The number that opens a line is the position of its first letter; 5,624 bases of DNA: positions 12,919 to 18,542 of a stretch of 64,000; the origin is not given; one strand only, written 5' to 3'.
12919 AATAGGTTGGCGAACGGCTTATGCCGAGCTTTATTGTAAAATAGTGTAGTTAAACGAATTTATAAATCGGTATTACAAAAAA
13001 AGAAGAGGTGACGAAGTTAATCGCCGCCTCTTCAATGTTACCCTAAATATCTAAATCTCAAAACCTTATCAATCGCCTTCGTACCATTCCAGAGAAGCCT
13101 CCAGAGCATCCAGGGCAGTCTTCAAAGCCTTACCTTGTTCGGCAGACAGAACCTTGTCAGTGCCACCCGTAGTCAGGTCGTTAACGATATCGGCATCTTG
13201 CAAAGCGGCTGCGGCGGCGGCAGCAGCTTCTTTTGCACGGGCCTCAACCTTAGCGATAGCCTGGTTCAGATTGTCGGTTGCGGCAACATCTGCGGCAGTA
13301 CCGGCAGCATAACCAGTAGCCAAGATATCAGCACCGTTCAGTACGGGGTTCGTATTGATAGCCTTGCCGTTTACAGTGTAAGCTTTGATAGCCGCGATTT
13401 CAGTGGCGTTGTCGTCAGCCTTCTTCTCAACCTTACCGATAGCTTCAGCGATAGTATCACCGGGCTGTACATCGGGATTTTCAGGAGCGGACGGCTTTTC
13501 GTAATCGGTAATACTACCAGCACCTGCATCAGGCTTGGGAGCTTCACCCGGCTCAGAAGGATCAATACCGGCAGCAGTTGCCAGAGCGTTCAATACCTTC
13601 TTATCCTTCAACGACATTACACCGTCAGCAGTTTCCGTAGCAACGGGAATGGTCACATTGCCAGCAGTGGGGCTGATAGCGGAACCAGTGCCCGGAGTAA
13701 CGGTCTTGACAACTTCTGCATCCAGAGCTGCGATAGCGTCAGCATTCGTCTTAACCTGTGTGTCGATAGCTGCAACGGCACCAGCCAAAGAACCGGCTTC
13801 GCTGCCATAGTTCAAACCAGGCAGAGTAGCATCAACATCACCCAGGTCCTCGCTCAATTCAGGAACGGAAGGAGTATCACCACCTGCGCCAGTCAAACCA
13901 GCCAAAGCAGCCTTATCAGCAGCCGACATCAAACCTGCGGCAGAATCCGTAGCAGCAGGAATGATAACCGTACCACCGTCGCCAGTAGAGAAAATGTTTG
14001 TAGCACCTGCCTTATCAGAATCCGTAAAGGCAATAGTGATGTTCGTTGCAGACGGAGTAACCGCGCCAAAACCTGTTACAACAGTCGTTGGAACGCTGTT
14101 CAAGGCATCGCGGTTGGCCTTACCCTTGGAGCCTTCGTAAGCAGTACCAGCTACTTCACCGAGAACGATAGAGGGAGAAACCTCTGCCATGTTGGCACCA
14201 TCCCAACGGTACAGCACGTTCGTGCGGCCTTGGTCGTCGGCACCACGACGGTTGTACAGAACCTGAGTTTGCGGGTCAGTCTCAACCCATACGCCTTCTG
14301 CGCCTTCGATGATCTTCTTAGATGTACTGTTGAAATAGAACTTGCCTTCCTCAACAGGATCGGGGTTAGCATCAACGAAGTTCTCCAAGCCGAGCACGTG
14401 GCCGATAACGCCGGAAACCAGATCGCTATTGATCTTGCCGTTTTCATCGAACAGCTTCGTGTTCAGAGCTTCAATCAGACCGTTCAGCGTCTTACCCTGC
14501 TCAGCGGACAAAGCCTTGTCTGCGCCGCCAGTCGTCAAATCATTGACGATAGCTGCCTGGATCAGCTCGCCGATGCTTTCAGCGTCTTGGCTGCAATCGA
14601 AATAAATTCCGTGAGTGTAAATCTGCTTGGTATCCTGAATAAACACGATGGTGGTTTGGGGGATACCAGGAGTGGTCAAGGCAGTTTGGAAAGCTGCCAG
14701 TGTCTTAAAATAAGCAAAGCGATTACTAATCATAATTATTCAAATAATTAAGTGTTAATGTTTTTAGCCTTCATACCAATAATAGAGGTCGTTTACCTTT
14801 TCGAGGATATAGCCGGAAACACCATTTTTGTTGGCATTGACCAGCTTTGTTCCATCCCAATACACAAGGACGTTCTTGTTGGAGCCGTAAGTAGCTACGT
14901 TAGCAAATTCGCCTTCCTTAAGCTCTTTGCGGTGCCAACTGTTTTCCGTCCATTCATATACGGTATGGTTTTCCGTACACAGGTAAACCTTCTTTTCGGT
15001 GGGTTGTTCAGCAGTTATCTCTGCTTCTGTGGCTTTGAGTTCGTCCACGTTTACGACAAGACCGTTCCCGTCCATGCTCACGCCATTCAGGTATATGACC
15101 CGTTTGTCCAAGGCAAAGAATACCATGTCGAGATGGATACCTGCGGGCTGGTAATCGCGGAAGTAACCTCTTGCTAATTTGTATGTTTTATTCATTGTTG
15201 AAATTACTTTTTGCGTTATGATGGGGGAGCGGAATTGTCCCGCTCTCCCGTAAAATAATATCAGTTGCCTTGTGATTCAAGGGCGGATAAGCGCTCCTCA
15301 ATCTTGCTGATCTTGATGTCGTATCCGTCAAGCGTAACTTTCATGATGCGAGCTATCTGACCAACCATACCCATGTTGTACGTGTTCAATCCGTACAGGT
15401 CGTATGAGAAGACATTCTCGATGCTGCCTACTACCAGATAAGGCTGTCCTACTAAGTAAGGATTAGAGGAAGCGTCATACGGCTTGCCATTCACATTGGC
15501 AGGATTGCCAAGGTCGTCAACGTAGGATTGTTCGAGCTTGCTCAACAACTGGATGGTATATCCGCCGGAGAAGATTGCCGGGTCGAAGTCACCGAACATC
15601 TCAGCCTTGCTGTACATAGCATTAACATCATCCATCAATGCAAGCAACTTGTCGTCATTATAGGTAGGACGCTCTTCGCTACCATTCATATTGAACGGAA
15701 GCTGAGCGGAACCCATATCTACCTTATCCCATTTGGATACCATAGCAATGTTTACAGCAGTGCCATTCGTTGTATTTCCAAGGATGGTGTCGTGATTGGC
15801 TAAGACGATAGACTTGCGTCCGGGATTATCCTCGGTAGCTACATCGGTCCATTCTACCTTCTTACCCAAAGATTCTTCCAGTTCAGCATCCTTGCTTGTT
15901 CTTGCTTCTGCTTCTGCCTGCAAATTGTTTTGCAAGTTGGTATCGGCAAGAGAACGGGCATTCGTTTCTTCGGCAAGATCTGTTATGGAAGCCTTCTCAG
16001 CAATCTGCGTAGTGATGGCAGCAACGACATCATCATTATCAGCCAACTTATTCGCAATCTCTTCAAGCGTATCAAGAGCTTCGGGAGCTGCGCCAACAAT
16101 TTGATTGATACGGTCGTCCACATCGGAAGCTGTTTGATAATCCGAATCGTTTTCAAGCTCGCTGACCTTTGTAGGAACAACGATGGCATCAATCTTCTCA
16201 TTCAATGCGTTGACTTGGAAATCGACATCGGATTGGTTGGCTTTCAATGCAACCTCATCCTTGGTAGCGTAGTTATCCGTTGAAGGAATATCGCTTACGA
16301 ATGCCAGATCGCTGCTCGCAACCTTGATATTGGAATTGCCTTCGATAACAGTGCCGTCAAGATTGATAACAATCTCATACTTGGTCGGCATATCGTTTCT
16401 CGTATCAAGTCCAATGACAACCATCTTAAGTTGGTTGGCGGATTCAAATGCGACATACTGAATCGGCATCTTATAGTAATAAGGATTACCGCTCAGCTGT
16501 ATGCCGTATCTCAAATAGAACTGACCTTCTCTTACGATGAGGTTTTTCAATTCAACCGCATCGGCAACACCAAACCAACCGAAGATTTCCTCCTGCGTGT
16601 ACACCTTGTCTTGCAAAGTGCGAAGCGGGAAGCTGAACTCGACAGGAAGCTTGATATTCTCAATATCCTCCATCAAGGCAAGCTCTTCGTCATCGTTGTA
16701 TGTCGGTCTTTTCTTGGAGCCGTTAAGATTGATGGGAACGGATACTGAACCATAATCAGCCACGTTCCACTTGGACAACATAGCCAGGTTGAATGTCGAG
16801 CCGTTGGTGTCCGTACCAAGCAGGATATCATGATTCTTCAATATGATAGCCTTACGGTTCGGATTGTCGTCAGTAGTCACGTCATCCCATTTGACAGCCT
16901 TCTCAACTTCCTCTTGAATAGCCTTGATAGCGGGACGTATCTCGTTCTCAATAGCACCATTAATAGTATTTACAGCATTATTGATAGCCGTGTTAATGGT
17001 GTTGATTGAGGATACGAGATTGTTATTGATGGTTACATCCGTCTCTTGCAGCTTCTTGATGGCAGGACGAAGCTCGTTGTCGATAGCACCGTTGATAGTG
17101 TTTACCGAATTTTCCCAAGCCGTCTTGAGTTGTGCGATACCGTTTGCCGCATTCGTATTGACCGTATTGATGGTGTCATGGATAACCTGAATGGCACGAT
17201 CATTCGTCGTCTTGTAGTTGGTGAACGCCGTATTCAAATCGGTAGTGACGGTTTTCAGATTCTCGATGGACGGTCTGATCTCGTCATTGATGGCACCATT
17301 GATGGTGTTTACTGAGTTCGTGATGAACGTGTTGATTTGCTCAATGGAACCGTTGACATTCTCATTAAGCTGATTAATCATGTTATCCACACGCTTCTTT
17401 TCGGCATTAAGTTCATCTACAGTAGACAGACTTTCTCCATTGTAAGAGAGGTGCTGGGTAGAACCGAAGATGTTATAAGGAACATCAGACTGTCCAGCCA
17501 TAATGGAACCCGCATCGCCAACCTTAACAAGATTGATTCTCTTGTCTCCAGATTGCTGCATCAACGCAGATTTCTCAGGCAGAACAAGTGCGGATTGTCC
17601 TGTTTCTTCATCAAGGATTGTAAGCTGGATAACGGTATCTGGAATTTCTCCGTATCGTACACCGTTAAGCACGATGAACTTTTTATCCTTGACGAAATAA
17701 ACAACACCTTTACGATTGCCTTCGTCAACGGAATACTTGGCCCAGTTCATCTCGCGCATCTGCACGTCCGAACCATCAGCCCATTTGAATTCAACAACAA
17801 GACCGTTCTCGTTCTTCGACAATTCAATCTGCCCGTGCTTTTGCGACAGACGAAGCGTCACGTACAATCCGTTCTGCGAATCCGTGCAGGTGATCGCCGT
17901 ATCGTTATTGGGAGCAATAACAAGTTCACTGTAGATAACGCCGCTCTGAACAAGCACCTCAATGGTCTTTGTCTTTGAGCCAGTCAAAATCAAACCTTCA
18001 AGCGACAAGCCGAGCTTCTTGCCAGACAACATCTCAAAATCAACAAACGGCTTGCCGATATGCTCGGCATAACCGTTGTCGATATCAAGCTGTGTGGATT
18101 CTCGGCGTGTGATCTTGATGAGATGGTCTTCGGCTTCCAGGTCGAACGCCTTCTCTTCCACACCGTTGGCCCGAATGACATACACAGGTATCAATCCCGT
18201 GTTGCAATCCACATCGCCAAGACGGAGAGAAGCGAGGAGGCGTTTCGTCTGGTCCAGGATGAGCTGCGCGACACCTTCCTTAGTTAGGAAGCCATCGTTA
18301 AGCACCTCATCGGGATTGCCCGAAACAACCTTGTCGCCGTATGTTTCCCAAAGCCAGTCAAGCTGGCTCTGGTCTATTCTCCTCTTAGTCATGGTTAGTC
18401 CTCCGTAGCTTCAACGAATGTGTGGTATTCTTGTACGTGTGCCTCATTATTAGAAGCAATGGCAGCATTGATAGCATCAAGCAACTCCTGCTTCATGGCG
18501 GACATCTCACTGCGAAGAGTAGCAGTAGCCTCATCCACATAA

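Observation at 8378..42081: Candidate system: poly-G ON/OFF switches on a family of basic-leader genes that includes a DGR-type target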

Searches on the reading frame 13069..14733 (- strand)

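Call 21: search_protein_families(library=phrogs, max_evalue=0.001, proteins=[window:13069-14733:-])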
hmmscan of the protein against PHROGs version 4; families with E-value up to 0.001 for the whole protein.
window:13069-14733:- (554 aa): 4 families
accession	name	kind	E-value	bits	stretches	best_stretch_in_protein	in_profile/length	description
phrog_5711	-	head and packaging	6.5e-11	43.6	1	447-507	96-156/157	head fiber protein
phrog_30004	-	unknown function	1.1e-08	35.4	0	57-98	228-269/363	-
phrog_6907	-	unknown function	5.4e-05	24.5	1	312-386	34-90/99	-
phrog_25346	-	unknown function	0.00026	21.4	0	510-545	28-62/249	-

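Call 112: search_protein_families(library=pfam, max_evalue=0.001, proteins=[window:13069-14733:-])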
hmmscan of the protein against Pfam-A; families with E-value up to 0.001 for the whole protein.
window:13069-14733:- (554 aa): 1 family
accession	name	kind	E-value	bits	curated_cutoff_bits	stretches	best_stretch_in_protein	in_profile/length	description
PF22337.1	Phage_fiber_rpt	-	6.9e-15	54.9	27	2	516-544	1-29/34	Phage tail fiber repeats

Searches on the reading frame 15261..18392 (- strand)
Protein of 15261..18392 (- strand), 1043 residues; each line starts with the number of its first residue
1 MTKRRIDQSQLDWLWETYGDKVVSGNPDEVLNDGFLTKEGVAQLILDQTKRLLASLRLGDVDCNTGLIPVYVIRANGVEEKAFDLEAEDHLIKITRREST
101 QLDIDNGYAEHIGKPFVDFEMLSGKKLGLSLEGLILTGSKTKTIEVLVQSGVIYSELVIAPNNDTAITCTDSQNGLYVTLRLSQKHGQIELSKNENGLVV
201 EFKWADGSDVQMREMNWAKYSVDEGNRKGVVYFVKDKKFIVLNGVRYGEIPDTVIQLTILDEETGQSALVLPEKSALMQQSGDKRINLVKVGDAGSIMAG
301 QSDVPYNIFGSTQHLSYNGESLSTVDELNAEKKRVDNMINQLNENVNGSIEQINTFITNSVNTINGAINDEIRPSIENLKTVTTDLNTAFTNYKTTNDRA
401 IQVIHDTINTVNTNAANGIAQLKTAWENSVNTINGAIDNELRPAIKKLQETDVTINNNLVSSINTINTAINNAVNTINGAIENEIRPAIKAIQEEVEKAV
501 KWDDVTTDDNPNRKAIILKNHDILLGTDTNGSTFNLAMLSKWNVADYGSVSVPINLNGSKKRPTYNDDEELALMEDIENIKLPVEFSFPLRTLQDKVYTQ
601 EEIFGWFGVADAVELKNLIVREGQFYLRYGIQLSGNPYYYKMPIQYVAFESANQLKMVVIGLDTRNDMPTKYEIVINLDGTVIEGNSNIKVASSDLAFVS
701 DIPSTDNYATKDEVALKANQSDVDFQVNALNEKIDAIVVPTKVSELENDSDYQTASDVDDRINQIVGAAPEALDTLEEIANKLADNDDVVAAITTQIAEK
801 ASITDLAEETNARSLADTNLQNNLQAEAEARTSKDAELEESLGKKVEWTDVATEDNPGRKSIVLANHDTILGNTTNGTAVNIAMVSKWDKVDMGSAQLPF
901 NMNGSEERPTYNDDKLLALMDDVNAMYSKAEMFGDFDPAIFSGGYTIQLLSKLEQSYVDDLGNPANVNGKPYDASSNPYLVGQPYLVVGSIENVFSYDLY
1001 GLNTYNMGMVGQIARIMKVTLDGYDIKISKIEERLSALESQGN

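Call 21: search_protein_families(library=phrogs, max_evalue=0.001, proteins=[window:15261-18392:-])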
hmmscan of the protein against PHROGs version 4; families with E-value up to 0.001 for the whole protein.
window:15261-18392:- (1043 aa): 11 families
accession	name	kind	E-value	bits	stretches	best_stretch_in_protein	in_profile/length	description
phrog_31410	-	unknown function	2e-39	136.3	2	764-926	176-337/955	-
phrog_23820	-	tail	1.5e-11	45.6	1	735-818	79-167/221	tail fiber protein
phrog_18185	-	tail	2.7e-08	34.7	1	754-808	242-296/399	tail fiber protein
phrog_4757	-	unknown function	1.4e-07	32.1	1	713-820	53-161/359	-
phrog_1272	-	tail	1.5e-07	30.5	1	330-500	757-956/1606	tail length tape measure protein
phrog_2631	-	tail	2.5e-07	30.7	1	739-804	356-427/644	tail fiber protein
phrog_1197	-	tail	9.7e-07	29.2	1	748-809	183-246/715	tail protein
phrog_7032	-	tail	6.7e-06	25.5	1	753-832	277-360/866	tail fiber protein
phrog_11029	-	tail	1.7e-05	23.8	1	729-802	87-165/892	tail protein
phrog_21962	-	tail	5e-05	23.7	1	755-802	150-197/321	tail protein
phrog_38759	-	unknown function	0.00064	19.3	0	746-814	187-257/920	-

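Call 112: search_protein_families(library=pfam, max_evalue=0.001, proteins=[window:15261-18392:-])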
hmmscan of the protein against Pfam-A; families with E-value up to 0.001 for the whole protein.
window:15261-18392:- (1043 aa): 1 family
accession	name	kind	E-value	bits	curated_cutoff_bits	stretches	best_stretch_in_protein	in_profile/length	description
PF04513.17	Baculo_PEP_C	-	0.00018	22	38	1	369-500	15-138/140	Baculovirus polyhedron envelope protein, PEP, C terminus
